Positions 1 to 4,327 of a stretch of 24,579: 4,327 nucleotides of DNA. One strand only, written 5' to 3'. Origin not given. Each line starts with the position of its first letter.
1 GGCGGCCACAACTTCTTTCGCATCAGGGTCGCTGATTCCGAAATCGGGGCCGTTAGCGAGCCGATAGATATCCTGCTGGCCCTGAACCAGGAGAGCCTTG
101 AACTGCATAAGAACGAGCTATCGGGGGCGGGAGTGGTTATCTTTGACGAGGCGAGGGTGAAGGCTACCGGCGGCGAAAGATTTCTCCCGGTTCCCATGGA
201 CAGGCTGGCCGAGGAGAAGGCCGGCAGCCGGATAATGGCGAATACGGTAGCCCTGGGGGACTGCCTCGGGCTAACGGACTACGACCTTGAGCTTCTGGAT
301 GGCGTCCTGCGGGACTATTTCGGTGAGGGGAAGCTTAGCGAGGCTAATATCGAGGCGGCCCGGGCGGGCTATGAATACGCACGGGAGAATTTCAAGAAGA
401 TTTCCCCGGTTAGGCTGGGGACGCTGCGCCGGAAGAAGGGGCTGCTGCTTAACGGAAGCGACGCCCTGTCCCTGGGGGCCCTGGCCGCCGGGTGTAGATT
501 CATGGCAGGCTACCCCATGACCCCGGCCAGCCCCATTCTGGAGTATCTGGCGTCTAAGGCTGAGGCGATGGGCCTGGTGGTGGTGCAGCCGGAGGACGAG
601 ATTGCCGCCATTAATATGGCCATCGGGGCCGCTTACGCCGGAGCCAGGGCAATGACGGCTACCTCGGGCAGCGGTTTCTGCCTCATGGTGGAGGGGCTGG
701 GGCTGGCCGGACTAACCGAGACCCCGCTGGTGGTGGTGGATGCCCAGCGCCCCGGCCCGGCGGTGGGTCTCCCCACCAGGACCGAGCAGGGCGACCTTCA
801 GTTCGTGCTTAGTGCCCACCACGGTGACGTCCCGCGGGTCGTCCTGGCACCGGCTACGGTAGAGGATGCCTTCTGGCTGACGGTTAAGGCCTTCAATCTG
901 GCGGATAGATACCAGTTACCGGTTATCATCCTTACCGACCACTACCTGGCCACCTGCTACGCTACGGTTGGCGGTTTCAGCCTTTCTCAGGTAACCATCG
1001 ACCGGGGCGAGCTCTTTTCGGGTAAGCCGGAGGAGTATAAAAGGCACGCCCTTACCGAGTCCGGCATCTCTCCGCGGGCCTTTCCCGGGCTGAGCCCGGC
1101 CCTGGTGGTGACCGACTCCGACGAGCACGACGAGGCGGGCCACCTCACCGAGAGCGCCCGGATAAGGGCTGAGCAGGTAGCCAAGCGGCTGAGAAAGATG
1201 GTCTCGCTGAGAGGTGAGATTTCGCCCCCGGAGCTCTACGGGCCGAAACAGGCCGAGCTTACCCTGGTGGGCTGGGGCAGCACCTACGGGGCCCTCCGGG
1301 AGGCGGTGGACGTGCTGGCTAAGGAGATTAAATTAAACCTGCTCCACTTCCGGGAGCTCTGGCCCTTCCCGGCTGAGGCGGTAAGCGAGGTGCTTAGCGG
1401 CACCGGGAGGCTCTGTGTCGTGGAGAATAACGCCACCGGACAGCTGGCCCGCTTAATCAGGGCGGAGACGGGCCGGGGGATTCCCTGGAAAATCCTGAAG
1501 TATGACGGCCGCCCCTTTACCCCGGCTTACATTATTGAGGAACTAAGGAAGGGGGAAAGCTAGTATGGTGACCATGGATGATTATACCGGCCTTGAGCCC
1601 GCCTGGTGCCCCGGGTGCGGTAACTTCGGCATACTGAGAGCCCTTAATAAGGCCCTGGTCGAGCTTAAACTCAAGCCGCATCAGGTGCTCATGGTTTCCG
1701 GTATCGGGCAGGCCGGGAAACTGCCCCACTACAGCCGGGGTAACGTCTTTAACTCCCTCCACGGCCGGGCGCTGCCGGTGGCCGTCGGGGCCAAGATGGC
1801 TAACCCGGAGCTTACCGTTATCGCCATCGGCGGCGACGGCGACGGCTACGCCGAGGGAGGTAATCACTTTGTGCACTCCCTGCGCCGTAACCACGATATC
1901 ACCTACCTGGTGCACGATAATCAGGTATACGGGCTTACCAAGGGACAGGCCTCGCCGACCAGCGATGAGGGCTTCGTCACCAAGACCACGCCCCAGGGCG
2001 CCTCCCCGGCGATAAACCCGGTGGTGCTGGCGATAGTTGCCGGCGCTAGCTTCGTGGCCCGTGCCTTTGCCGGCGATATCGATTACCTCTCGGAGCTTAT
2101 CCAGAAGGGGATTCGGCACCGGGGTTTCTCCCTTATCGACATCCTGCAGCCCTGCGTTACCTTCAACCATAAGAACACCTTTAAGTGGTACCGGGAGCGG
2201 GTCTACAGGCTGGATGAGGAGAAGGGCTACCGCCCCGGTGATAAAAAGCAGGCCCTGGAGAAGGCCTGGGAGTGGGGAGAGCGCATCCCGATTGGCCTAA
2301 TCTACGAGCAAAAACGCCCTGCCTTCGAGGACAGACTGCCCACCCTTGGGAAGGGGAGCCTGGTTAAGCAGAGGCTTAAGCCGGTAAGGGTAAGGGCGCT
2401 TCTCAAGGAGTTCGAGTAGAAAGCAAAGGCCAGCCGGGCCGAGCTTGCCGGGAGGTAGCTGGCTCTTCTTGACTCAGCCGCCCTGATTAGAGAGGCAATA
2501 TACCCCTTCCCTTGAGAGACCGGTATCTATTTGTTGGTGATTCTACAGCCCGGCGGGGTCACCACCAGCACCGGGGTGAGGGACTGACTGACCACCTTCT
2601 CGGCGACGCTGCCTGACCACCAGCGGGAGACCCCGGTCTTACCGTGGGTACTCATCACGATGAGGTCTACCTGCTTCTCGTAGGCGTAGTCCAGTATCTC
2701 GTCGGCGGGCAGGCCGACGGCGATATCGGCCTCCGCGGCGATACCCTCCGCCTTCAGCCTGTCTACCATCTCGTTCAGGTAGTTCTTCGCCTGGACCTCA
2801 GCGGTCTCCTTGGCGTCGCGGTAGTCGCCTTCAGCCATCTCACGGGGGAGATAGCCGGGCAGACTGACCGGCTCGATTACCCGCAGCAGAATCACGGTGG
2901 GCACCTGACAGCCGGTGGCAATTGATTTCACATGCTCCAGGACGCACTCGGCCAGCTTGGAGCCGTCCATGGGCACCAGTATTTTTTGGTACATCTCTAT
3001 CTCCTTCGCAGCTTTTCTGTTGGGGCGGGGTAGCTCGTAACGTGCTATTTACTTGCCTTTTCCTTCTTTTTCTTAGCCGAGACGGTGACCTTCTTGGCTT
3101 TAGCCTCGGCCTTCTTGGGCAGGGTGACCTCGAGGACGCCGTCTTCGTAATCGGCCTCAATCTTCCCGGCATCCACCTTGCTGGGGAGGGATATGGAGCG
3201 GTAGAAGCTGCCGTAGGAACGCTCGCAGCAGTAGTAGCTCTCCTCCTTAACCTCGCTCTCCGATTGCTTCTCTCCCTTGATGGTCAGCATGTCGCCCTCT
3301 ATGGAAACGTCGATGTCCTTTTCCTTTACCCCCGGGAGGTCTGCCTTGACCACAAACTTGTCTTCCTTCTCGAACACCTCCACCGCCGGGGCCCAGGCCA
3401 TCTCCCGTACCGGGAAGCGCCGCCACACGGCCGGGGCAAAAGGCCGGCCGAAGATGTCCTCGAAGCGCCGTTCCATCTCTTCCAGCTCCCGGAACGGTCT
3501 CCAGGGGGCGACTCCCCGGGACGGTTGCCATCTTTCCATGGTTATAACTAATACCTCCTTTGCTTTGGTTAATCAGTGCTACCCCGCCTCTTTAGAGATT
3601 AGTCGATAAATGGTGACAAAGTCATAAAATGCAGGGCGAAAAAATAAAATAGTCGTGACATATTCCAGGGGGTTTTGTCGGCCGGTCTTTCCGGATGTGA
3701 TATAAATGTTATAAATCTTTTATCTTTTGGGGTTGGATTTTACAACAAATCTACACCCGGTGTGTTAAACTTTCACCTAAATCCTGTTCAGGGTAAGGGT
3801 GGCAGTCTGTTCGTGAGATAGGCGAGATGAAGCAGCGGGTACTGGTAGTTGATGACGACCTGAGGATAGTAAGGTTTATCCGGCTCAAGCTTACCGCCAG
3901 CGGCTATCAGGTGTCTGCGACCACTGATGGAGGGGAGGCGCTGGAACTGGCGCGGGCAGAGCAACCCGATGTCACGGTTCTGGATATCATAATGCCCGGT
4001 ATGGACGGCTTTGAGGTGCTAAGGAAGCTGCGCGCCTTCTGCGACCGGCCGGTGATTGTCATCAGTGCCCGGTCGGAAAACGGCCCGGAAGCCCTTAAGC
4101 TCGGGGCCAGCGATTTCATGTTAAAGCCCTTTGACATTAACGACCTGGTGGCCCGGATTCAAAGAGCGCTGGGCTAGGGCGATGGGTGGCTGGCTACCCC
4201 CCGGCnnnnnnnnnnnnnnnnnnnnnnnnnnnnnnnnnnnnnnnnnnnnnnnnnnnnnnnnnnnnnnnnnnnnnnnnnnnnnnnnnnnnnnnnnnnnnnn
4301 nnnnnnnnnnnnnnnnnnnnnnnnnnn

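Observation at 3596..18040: Seven-copy 65-bp promoter module defines an unnamed OmpR/PhoB-like regulon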

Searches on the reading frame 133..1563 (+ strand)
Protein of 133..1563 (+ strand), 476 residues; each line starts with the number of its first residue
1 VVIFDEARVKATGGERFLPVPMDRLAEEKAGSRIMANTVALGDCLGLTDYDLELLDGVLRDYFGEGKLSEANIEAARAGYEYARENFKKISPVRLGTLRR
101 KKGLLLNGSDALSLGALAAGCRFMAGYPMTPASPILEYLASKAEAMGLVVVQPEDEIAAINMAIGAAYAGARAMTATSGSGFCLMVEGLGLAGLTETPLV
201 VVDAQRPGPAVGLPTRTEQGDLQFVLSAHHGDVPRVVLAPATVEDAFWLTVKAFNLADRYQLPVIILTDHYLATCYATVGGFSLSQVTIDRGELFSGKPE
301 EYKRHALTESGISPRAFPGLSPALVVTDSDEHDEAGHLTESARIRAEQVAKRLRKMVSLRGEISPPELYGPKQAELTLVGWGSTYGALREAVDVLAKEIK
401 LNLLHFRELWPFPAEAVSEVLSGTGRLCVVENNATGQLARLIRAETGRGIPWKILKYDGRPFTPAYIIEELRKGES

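Call 5: search_protein_families(library=pfam, proteins=[window:133-1563:+])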
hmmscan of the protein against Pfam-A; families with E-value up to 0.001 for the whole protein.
window:133-1563:+ (476 aa): 5 families
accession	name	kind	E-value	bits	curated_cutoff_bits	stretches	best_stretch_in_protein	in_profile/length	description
PF01855.24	POR_N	-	4.6e-61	207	27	1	115-350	2-230/231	Pyruvate flavodoxin/ferredoxin oxidoreductase, thiamine diP-bdg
PF01558.24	POR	-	8.8e-12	46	27.4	1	11-81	106-173/173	Pyruvate ferredoxin/flavodoxin oxidoreductase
PF17147.9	PFOR_II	-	2.4e-10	41.1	27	1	374-449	1-81/102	Pyruvate:ferredoxin oxidoreductase core domain II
PF02776.23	TPP_enzyme_N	-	2e-07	31.2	26.8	1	108-215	3-107/119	Thiamine pyrophosphate enzyme, N-terminal TPP binding domain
PF02780.25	Transketolase_C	-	2e-06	28.2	25.9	1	373-435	9-72/124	Transketolase, C-terminal domain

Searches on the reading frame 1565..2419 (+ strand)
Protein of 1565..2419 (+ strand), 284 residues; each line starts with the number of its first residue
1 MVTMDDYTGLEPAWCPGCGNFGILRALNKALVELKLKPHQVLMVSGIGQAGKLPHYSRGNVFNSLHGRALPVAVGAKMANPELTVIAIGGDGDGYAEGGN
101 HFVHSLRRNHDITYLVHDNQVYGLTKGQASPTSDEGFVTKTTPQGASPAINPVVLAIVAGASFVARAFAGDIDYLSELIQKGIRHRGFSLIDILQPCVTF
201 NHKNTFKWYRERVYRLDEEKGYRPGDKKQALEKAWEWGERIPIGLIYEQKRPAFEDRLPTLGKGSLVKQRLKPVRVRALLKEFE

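Call 5: search_protein_families(library=pfam, proteins=[window:1565-2419:+])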
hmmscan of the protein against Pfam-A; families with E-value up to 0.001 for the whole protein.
window:1565-2419:+ (284 aa): 2 families
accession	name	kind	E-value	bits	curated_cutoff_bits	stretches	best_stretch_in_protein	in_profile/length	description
PF02775.26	TPP_enzyme_C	-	1.2e-28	100.3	21.9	1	60-193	24-151/151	Thiamine pyrophosphate enzyme, C-terminal TPP binding domain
PF12367.13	PFO_beta_C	-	1.3e-25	89.6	24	1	197-261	1-64/66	Pyruvate ferredoxin oxidoreductase beta subunit C terminal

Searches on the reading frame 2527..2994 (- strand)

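Call 5: search_protein_families(library=pfam, proteins=[window:2527-2994:-])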
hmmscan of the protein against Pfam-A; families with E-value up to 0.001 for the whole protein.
window:2527-2994:- (155 aa): 1 family
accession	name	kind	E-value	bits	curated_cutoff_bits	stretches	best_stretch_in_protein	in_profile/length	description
PF00582.32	Usp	-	1.6e-28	100.5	24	1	1-145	1-140/141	Universal stress protein family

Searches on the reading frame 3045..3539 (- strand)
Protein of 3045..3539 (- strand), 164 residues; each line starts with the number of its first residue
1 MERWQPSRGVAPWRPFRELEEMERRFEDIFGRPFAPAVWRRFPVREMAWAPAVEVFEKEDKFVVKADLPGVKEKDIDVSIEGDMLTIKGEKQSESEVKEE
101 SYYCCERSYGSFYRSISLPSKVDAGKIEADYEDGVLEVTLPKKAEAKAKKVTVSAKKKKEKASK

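Call 5: search_protein_families(library=pfam, proteins=[window:3045-3539:-])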
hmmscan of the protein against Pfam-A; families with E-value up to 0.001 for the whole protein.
window:3045-3539:- (164 aa): 2 families
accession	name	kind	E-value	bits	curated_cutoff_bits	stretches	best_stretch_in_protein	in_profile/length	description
PF00011.27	HSP20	-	3.6e-26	91.7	20.8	1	56-153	3-101/102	Hsp20/alpha crystallin family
PF17886.7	ArsA_HSP20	-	9.2e-12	44.8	22.5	1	59-139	1-62/63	HSP20-like domain found in ArsA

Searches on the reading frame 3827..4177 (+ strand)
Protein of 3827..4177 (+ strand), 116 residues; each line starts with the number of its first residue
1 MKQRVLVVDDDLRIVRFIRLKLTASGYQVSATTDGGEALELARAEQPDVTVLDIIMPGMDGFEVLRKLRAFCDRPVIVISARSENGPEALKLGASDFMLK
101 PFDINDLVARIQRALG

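Call 5: search_protein_families(library=pfam, proteins=[window:3827-4177:+])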
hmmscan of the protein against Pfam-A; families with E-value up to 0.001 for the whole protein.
window:3827-4177:+ (116 aa): 1 family
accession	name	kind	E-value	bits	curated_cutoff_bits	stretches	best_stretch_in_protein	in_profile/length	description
PF00072.30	Response_reg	-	9.6e-28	97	30.2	1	5-112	1-111/111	Response regulator receiver domain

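Call 59: search_protein_families(library=ncbifam, proteins=[window:3827-4177:+], max_evalue=0.00001)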
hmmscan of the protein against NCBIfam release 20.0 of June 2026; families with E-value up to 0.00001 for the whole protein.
window:3827-4177:+ (116 aa): 95 families (the best 25 are shown)
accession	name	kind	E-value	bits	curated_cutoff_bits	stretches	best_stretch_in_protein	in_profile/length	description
NF045944.1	ResRegRpaBCyano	equivalog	9.7e-28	97.1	330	1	6-114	1-111/229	response regulator transcription factor RpaB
NF040689.1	MtrAB_MtrA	equivalog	2.8e-27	95.5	300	1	5-113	1-111/219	MtrAB system response regulator MtrA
NF041733.1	resp_reg_CseB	equivalog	6e-27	94.5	350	1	4-114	2-114/228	two-component system response regulator CseB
NF040534.1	resp_reg_YycF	equivalog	2.2e-25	89.3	340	1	4-114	2-114/231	response regulator YycF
NF007135.0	PRK09581.1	equivalog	5.5e-25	88.1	474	1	1-112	1-117/457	PleD family two-component system response regulator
TIGR01387.1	cztR_silR_copR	subfamily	7.2e-25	87.9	279.2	1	5-115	1-114/218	heavy metal response regulator transcription factor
NF008296.0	PRK11083.1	equivalog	6.6e-24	84.6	273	1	2-114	3-117/228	two-component system response regulator CreB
NF033120.0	vanR_FM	exception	7.4e-24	84.7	460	1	4-113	5-116/231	vancomycin resistance response regulator transcription factor, VanR-F/VanR-M family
NF045991.1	RespRegCtrARhodob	equivalog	3.3e-23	82.6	350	1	4-112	2-113/224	response regulator transcription factor CtrA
TIGR02154.1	PhoB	equivalog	7.9e-23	80.9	296.2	1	1-113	1-118/226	phosphate regulon transcriptional regulator PhoB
NF008469.0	PRK11361.1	equivalog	2.2e-22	79.4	714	1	3-115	5-120/461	acetoacetate metabolism transcriptional regulator AtoC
NF033117.2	vanR_ACDEGLN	exception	3.4e-22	79.1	350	1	5-114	1-112/226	VanR-ABDEGLN family response regulator transcription factor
NF008567.0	PRK11517.1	equivalog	8.5e-22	77.6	353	1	4-113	2-113/223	response regulator transcription factor HprR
NF007005.1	PRK09468.1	equivalog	1.5e-21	77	331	1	2-114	3-118/237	osmolarity response regulator transcription factor OmpR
NF012227.0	AdeR_RR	equivalog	4.5e-21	75.4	340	1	3-114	12-125/239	efflux system response regulator transcription factor AdeR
NF007820.0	PRK10529.1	equivalog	1.6e-20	73.5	325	1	4-115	3-116/225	two-component system response regulator KdpE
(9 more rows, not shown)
